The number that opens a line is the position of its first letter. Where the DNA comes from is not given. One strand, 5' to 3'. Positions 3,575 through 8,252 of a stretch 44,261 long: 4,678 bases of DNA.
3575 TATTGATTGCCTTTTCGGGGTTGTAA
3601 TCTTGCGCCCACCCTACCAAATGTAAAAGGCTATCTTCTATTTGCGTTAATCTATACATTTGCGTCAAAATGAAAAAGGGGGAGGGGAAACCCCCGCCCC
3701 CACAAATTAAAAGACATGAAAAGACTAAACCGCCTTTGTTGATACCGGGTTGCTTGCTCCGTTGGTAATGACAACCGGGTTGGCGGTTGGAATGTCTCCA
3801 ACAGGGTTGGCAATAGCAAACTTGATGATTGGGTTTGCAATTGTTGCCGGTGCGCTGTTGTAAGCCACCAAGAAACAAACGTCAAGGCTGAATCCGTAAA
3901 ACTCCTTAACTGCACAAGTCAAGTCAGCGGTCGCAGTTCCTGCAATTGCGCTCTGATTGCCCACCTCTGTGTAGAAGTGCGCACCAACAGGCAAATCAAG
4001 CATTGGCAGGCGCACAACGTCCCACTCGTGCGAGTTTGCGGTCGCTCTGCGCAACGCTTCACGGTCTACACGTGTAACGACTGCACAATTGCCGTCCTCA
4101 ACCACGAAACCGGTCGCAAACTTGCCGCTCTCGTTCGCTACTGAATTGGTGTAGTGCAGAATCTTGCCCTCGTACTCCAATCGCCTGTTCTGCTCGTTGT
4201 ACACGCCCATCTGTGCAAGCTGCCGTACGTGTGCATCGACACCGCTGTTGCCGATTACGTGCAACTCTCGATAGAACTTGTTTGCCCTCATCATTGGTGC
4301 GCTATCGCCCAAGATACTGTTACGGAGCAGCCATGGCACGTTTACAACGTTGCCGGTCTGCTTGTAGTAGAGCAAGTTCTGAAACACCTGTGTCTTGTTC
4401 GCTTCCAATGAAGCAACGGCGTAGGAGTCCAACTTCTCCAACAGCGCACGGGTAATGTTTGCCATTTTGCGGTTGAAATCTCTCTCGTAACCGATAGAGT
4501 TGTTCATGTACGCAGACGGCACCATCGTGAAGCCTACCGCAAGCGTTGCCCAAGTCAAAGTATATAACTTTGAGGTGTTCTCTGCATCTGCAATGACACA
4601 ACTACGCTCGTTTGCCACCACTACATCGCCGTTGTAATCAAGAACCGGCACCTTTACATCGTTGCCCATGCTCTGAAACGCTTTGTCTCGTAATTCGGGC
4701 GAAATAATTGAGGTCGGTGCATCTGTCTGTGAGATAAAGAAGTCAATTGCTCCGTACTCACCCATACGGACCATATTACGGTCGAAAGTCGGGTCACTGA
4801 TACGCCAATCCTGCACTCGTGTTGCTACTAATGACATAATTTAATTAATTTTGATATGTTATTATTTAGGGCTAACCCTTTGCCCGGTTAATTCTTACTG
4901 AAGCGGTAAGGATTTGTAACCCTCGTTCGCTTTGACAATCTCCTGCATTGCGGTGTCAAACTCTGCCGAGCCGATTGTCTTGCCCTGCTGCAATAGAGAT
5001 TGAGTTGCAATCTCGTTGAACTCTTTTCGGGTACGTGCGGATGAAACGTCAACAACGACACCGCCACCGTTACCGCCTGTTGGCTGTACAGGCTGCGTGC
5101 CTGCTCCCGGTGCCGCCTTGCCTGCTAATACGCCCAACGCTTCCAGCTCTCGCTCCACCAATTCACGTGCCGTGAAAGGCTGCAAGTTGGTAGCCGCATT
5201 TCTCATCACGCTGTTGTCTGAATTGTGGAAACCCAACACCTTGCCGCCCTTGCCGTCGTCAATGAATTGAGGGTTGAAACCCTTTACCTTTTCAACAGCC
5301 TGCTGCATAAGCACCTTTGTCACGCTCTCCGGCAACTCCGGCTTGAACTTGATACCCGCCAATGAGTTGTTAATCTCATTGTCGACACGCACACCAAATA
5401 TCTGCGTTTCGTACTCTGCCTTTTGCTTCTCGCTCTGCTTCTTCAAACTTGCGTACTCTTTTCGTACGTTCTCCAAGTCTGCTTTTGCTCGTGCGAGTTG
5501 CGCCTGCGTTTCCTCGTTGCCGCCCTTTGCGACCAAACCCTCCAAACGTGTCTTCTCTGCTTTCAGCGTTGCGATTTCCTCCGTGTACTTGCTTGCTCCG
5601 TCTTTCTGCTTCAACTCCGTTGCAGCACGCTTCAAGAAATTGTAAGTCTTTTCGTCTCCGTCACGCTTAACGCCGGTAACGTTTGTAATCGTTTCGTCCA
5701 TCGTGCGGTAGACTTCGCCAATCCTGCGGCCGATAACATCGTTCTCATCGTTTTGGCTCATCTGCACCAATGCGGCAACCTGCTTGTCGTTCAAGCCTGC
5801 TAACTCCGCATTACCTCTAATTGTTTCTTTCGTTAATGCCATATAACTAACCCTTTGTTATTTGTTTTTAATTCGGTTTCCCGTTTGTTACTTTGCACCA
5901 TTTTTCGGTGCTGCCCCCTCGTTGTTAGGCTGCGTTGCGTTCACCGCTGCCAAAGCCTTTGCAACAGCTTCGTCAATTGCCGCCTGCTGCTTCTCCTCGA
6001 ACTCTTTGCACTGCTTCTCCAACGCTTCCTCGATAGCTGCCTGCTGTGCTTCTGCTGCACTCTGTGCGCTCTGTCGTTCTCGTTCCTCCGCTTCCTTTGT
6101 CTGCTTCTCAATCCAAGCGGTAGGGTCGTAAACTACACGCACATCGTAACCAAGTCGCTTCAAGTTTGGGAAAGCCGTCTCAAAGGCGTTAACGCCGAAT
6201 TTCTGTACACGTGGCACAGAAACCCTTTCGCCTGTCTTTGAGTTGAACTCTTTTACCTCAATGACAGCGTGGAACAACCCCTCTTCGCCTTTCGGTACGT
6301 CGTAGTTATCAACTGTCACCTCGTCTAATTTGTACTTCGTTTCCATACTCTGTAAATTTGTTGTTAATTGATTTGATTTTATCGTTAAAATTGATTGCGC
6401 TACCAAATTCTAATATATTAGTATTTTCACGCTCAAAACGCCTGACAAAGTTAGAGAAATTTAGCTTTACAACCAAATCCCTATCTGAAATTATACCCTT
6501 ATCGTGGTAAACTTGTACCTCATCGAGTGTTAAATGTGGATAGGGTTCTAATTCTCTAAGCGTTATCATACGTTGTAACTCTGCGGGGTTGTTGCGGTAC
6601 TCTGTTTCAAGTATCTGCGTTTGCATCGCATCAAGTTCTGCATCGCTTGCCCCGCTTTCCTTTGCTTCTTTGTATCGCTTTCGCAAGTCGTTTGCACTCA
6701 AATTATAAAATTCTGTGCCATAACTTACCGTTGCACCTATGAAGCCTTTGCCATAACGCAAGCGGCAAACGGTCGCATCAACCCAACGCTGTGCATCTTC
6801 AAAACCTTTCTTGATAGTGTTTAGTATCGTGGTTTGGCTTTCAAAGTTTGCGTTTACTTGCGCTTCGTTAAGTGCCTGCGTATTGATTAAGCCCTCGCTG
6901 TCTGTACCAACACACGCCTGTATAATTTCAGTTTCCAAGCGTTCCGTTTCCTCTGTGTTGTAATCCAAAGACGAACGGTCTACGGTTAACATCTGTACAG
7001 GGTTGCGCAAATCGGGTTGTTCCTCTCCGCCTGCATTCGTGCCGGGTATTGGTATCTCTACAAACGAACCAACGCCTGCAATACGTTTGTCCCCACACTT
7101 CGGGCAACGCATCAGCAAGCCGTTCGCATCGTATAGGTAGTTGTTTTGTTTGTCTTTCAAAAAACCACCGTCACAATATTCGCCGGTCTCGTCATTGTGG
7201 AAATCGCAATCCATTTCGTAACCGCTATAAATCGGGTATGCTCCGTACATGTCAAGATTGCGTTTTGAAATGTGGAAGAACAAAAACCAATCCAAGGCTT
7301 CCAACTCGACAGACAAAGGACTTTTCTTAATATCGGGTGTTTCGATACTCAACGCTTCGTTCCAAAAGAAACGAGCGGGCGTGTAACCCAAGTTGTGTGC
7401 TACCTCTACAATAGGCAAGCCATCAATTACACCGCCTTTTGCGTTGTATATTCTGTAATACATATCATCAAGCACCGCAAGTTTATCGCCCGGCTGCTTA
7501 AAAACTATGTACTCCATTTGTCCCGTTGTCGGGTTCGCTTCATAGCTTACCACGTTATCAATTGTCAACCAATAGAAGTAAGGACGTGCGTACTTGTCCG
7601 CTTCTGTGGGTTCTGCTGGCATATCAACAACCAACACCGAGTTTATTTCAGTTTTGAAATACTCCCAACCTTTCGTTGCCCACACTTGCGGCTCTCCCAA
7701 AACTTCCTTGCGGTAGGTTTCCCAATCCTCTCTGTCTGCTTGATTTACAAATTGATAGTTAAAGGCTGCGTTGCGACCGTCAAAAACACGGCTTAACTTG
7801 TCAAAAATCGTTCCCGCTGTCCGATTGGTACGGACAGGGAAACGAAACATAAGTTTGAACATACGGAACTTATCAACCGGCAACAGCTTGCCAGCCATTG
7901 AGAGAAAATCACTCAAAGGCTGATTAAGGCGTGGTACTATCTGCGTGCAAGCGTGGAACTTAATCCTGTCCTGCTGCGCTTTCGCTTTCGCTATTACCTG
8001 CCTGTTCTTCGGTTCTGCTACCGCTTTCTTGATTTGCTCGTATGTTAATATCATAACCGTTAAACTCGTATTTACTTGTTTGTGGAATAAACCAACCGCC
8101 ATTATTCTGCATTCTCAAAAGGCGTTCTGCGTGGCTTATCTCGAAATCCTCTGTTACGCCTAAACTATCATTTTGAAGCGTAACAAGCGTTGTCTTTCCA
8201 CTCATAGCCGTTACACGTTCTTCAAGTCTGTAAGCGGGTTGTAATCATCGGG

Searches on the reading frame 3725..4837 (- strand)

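Call 55: search_protein_families(library=phrogs, proteins=[window:3725-4837:-], max_evalue=0.001)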
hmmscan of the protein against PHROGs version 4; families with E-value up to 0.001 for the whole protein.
window:3725-4837:- (370 aa): 1 family
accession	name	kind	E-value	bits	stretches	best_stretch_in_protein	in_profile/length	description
phrog_7231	-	head and packaging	7.6e-121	404.3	1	1-344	1-348/349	virion structural protein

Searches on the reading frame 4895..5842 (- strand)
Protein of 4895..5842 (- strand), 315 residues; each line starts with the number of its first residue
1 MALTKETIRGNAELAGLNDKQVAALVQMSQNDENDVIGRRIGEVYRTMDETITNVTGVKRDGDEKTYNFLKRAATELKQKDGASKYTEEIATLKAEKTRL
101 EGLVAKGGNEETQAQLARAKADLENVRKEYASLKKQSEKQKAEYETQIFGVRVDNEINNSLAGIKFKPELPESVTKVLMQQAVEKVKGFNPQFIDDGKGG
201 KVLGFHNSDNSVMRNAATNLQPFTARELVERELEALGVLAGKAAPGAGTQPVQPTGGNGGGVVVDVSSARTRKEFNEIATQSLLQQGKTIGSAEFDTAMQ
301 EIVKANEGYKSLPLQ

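Call 55: search_protein_families(library=phrogs, proteins=[window:4895-5842:-], max_evalue=0.001)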
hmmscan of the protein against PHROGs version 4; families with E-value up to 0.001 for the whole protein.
window:4895-5842:- (315 aa): 1 family
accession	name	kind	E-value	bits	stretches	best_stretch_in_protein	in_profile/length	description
phrog_7970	-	head and packaging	1.7e-45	156.7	1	1-307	1-312/319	virion structural protein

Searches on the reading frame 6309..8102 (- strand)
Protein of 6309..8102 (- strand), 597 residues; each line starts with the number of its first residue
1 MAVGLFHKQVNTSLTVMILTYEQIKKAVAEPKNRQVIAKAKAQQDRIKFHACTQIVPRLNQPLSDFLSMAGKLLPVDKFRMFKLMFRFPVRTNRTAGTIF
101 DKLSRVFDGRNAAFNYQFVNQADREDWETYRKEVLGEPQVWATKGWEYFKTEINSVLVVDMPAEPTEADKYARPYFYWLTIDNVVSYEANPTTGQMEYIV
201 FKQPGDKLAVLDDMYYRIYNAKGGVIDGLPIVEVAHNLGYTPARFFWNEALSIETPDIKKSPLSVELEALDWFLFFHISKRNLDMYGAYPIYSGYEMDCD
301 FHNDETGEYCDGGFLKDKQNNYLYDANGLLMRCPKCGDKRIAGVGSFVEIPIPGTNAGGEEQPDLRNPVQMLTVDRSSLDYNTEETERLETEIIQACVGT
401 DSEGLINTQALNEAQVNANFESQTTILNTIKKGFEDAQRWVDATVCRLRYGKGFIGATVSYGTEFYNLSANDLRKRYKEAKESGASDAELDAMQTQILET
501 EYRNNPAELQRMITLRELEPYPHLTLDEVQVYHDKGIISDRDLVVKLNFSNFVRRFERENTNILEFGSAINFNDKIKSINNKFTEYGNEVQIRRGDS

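Call 55: search_protein_families(library=phrogs, proteins=[window:6309-8102:-], max_evalue=0.001)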
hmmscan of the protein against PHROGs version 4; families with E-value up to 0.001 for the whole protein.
window:6309-8102:- (597 aa): 1 family
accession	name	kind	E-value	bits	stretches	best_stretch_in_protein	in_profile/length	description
phrog_7376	-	head and packaging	3.6e-192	640.9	1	17-593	1-570/576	portal protein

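Call 56: search_dna_similar(query=window:6309-8102:-, collection=phages, mode=protein, max_rows=15)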
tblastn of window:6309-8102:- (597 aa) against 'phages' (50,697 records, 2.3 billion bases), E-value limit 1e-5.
Records with a match: 76; places in all: 76; records where one place covers at least 80% of the query: 76.
Best place of each record, by identity: 60-80% 6; <60% 70.
By first word of the organism name: Flavobacterium 32; Bacteroides 31; Parabacteroides 5; Croceibacter 4; Elizabethkingia 1; Alistipes 1; Bacteriophage 1; Pseudanabaena 1.
By host as written in the record: Flavobacterium psychrophilum 950106-1/1 13; Flavobacterium psychrophilum FPS-F15 6; Bacteroides fragilis 5; Croceibacter atlanticus HTCC2559 4; Bacteroides fragilis DA486 3; Bacteroides fragilis CSC10 3; Bacteroides fragilis DA503 3; Flavobacterium psychrophilum 020612-2/1 3; and 29 more.
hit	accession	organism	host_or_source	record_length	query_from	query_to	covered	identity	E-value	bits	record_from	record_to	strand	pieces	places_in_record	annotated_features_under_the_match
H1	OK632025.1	Elizabethkingia phage TCUEAP2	Elizabethkingia anophelis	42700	1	589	99%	63.1%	0e+0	766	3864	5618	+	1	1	major protein 3 | hypothetical protein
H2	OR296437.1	Bacteroides phage C1_85S2P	Bacteroides uniformis MB20-85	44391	1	589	99%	61.8%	0e+0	743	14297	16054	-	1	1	portal protein | inner membrane protein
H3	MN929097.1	Parabacteroides phage PDS1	Parabacteroides distasonis APCS2/PD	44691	1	589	99%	61.6%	0e+0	742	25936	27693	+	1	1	portal protein | inner membrane protein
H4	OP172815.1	Parabacteroides phage PD491P1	Parabacteroides distasonis DA491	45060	1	589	99%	61.6%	0e+0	742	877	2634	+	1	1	hypothetical protein (x2)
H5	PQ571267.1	Bacteroides phage BKO1-3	Bacteroides koreensis HM3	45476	1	593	99%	60.6%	0e+0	741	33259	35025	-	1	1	portal protein | hypothetical protein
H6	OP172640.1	Alistipes phage AS73P1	Alistipes shahii DA73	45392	15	597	98%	61.2%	0e+0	743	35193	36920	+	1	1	hypothetical protein (x3)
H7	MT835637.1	Bacteriophage sp.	human fecal samples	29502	1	595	100%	50.2%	0e+0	578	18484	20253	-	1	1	record has no annotation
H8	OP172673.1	Bacteroides phage BF695P2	Bacteroides fragilis DA695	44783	20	595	96%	50.6%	0e+0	577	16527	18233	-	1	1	hypothetical protein (x2)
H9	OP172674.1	Bacteroides phage BF695P3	Bacteroides fragilis DA695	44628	20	595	96%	50.6%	0e+0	577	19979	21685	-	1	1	hypothetical protein (x2)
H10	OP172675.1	Bacteroides phage BF698P1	Bacteroides fragilis DA698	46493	20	595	96%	50.6%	0e+0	576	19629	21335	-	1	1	hypothetical protein (x2)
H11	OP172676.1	Bacteroides phage BF698P3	Bacteroides fragilis DA698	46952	20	595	96%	50.6%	0e+0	576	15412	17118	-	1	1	hypothetical protein (x2)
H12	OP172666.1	Bacteroides phage BF486P1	Bacteroides fragilis DA486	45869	20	595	96%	50.3%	0e+0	572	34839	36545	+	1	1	hypothetical protein (x3)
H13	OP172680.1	Bacteroides phage BK649P1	Bacteroides ovatus BSC649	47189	20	595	96%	50.1%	3e-180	571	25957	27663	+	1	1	hypothetical protein (x3)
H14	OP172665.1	Bacteroides phage BF344P1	Bacteroides fragilis BSC344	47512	1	591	99%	47.0%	7e-174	553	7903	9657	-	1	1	hypothetical protein (x2)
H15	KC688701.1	Croceibacter phage P2559Y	Croceibacter atlanticus HTCC2559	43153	2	591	99%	46.9%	9e-167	532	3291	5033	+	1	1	putative phage capsid protein | hypothetical protein (x2)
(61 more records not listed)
